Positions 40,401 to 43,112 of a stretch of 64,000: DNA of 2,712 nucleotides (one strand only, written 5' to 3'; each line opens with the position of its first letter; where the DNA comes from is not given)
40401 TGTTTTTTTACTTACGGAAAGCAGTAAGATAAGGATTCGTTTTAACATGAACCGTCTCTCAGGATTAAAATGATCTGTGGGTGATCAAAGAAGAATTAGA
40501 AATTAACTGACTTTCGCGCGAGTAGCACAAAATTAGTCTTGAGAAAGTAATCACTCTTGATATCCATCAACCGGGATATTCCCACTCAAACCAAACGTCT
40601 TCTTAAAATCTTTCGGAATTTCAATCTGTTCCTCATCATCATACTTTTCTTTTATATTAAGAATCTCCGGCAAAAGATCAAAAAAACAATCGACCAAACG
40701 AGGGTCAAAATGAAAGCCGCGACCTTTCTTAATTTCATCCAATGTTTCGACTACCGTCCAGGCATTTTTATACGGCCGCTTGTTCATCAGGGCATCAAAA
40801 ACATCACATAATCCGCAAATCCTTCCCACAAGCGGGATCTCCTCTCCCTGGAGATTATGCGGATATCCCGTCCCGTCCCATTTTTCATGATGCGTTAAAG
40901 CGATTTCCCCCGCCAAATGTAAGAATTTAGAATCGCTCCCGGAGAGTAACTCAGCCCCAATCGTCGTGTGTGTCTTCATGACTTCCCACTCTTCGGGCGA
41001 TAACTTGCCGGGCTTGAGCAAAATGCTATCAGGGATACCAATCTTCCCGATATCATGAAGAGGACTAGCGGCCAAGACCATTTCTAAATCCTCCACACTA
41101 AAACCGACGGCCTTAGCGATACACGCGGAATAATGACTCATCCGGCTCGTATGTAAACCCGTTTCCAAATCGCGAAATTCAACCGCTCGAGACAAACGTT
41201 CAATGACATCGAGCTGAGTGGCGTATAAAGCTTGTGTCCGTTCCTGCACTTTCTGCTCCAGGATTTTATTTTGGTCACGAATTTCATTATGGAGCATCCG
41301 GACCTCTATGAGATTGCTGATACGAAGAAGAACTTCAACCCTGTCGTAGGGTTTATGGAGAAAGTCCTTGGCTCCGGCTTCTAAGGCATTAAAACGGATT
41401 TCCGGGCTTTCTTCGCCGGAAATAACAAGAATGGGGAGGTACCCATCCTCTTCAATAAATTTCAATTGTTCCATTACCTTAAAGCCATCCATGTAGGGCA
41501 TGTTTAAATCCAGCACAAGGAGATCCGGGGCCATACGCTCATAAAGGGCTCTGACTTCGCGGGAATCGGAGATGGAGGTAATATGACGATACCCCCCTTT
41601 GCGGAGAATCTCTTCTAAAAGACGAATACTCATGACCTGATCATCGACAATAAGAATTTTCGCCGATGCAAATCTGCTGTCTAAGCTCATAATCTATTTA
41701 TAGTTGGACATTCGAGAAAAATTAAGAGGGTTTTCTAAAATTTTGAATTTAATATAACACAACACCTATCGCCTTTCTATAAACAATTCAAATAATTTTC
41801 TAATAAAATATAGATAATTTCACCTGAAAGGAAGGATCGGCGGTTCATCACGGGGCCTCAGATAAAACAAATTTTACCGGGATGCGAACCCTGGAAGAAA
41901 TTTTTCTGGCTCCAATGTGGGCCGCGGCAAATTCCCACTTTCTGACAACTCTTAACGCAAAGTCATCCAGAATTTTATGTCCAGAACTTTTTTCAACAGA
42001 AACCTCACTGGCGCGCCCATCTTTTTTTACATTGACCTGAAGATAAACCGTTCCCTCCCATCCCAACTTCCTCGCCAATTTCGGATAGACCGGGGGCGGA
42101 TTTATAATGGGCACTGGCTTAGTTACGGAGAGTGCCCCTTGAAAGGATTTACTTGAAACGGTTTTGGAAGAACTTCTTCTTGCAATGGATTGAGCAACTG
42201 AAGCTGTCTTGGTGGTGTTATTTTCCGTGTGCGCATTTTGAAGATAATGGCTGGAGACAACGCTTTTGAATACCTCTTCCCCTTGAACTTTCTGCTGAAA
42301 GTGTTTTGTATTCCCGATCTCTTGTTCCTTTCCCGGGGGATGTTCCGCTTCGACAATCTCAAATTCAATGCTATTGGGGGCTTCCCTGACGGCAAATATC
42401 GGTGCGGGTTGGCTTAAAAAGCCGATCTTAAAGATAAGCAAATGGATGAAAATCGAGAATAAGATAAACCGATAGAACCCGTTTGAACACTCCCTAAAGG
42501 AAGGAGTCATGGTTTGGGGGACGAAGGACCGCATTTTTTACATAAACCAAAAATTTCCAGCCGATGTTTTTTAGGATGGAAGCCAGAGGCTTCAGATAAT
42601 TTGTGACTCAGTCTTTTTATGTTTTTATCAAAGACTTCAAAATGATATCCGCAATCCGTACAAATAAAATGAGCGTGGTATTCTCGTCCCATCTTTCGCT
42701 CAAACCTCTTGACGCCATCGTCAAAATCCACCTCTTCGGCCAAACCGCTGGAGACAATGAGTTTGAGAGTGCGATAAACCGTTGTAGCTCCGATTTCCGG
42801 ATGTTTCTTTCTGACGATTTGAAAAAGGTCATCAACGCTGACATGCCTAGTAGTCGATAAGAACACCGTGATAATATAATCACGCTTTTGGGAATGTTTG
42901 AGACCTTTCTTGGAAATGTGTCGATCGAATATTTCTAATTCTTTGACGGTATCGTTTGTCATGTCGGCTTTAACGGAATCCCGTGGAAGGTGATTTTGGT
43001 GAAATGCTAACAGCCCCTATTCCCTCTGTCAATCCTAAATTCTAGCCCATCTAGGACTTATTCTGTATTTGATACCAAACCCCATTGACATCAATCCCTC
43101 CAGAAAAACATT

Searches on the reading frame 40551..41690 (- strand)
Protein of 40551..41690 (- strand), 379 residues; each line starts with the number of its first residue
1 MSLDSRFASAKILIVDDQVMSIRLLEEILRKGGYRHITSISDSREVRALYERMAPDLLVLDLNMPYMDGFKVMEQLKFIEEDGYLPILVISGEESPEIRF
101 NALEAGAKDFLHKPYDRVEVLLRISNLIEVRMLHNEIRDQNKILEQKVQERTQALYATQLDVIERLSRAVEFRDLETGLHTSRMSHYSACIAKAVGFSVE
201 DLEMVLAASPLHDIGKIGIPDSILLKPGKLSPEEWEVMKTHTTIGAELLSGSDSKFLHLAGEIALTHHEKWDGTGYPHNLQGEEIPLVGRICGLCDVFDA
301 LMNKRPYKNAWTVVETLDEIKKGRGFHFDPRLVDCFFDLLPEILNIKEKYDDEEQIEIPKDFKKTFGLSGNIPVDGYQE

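Call 5: search_protein_families(library=pfam, proteins=[window:40551-41690:-], max_evalue=0.001)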
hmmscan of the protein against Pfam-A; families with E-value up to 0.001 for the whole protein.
window:40551-41690:- (379 aa): 3 families
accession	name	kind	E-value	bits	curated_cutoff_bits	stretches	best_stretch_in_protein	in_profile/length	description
PF13487.12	HD_5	-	9.1e-32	110.6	27.2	1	169-332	6-170/170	HD domain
PF00072.30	Response_reg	-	1.6e-24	86.6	30.2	1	12-123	1-109/111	Response regulator receiver domain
PF01966.28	HD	-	1.1e-18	68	22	1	180-300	4-115/116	HD domain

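Call 73: search_protein_families(library=ncbifam, proteins=[window:40551-41690:-], max_evalue=0.01)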
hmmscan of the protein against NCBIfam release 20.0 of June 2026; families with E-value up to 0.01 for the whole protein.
window:40551-41690:- (379 aa): 96 families (the best 25 are shown)
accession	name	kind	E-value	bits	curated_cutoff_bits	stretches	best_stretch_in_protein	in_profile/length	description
NF053512.1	nitric_RR_NosR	exception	6.2e-44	150.7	400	1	12-352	1-365/422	response regulator c-di-GMP phosphodiesterase, NosR family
NF007135.0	PRK09581.1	equivalog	1.4e-25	90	474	1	9-146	2-138/457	PleD family two-component system response regulator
NF047654.1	DiguCycDgcRLepto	equivalog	2.5e-18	66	500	1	9-141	2-133/295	diguanylate cyclase DgcR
NF045944.1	ResRegRpaBCyano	equivalog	1.6e-17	63.6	330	1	13-141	1-123/229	response regulator transcription factor RpaB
TIGR02154.1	PhoB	equivalog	2.4e-17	63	296.2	1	9-176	2-164/226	phosphate regulon transcriptional regulator PhoB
NF007005.1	PRK09468.1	equivalog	3e-17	62.9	331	1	9-130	3-121/237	osmolarity response regulator transcription factor OmpR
NF051870.1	NAssimRespRegNtrX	equivalog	8.3e-17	61.2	600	1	10-144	2-135/452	nitrogen assimilation response regulator NtrX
NF001965.0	PRK00742.1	subfamily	1.4e-16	60.7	293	1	10-135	4-130/357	chemotaxis-specific protein-glutamate methyltransferase CheB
NF007969.0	PRK10693.1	equivalog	2e-16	59.9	329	1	7-154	5-150/337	two-component system response regulator RssB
NF033120.0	vanR_FM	exception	5.8e-16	58.8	460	1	11-161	5-157/231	vancomycin resistance response regulator transcription factor, VanR-F/VanR-M family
NF045991.1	RespRegCtrARhodob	equivalog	1.6e-15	57.5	350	1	11-132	2-120/224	response regulator transcription factor CtrA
NF045717.1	DVU0259_DivK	exception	4.3e-15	55.9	160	1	10-128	3-116/117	DVU0259 family response regulator domain-containing protein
NF040689.1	MtrAB_MtrA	equivalog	5.5e-15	55.3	300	1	12-138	1-121/219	MtrAB system response regulator MtrA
NF047793.1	ResRegPgtA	equivalog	6.3e-15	54.9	650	1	10-136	6-129/414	two-component system response regulator PgtA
NF009206.0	PRK12555.1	subfamily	9.2e-15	54.4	342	1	11-154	2-141/340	chemotaxis-specific protein-glutamate methyltransferase CheB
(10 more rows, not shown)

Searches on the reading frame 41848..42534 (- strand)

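Call 5: search_protein_families(library=pfam, proteins=[window:41848-42534:-], max_evalue=0.001)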
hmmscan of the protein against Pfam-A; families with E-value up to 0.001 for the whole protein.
window:41848-42534:- (228 aa): 2 families
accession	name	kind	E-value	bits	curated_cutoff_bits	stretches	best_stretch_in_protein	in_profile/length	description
PF03544.19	TonB_C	-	6.5e-21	75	24.6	1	146-224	1-79/79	Gram-negative bacterial TonB protein C-terminal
PF13103.11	TonB_2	-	0.00023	21.6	22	1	162-203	27-64/85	TonB C terminal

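Call 73: search_protein_families(library=ncbifam, proteins=[window:41848-42534:-], max_evalue=0.01)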
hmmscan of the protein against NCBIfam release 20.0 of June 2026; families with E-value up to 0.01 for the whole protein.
window:41848-42534:- (228 aa): 10 families
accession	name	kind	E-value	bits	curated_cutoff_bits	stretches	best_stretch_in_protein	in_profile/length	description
TIGR01352.1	tonB_Cterm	subfamily_domain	1.4e-19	70.1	27.1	1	148-224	1-75/76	TonB family protein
NF008082.0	PRK10819.1-3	equivalog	3.7e-10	40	265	1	67-205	91-223/242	TonB system transport protein TonB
NF047760.1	LIC10042_TonB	equivalog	1.3e-09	38.3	100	1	111-224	48-155/156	LIC_10042 family TonB-like protein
NF038079.1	TonB_sider_MxcH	equivalog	8.2e-07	27.5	925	1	148-227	10-88/792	TonB-dependent siderophore myxochelin receptor MxcH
NF008080.0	PRK10819.1-1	equivalog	9e-07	28.5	418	1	103-205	131-232/252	TonB system transport protein TonB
NF033768.1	myxo_SS_tail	domain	6e-06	26.3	40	1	153-209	25-82/92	AgmX/PglI C-terminal domain-containing protein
NF008084.0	PRK10819.1-5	equivalog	9.7e-06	25.6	315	1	43-207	73-230/249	TonB system transport protein TonB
NF008081.0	PRK10819.1-2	equivalog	3e-05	24.1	377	1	110-210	124-224/240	TonB system transport protein TonB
NF008083.0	PRK10819.1-4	equivalog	0.00011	22.3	448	1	105-209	126-222/239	TonB system transport protein TonB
TIGR02794.1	tolA_full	equivalog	0.0012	18.2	59.45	0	162-199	302-337/362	cell envelope integrity protein TolA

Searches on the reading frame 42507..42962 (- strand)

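Call 5: search_protein_families(library=pfam, proteins=[window:42507-42962:-], max_evalue=0.001)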
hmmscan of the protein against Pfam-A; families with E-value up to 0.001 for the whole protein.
window:42507-42962:- (151 aa): 2 families
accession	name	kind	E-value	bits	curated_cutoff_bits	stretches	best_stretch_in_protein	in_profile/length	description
PF01475.25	FUR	-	3.5e-30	105.1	23.1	1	18-137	1-120/121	Ferric uptake regulator family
PF25716.1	BPP1_LPA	-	0.00088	20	35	0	31-128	10-99/131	Late promoter-activating protein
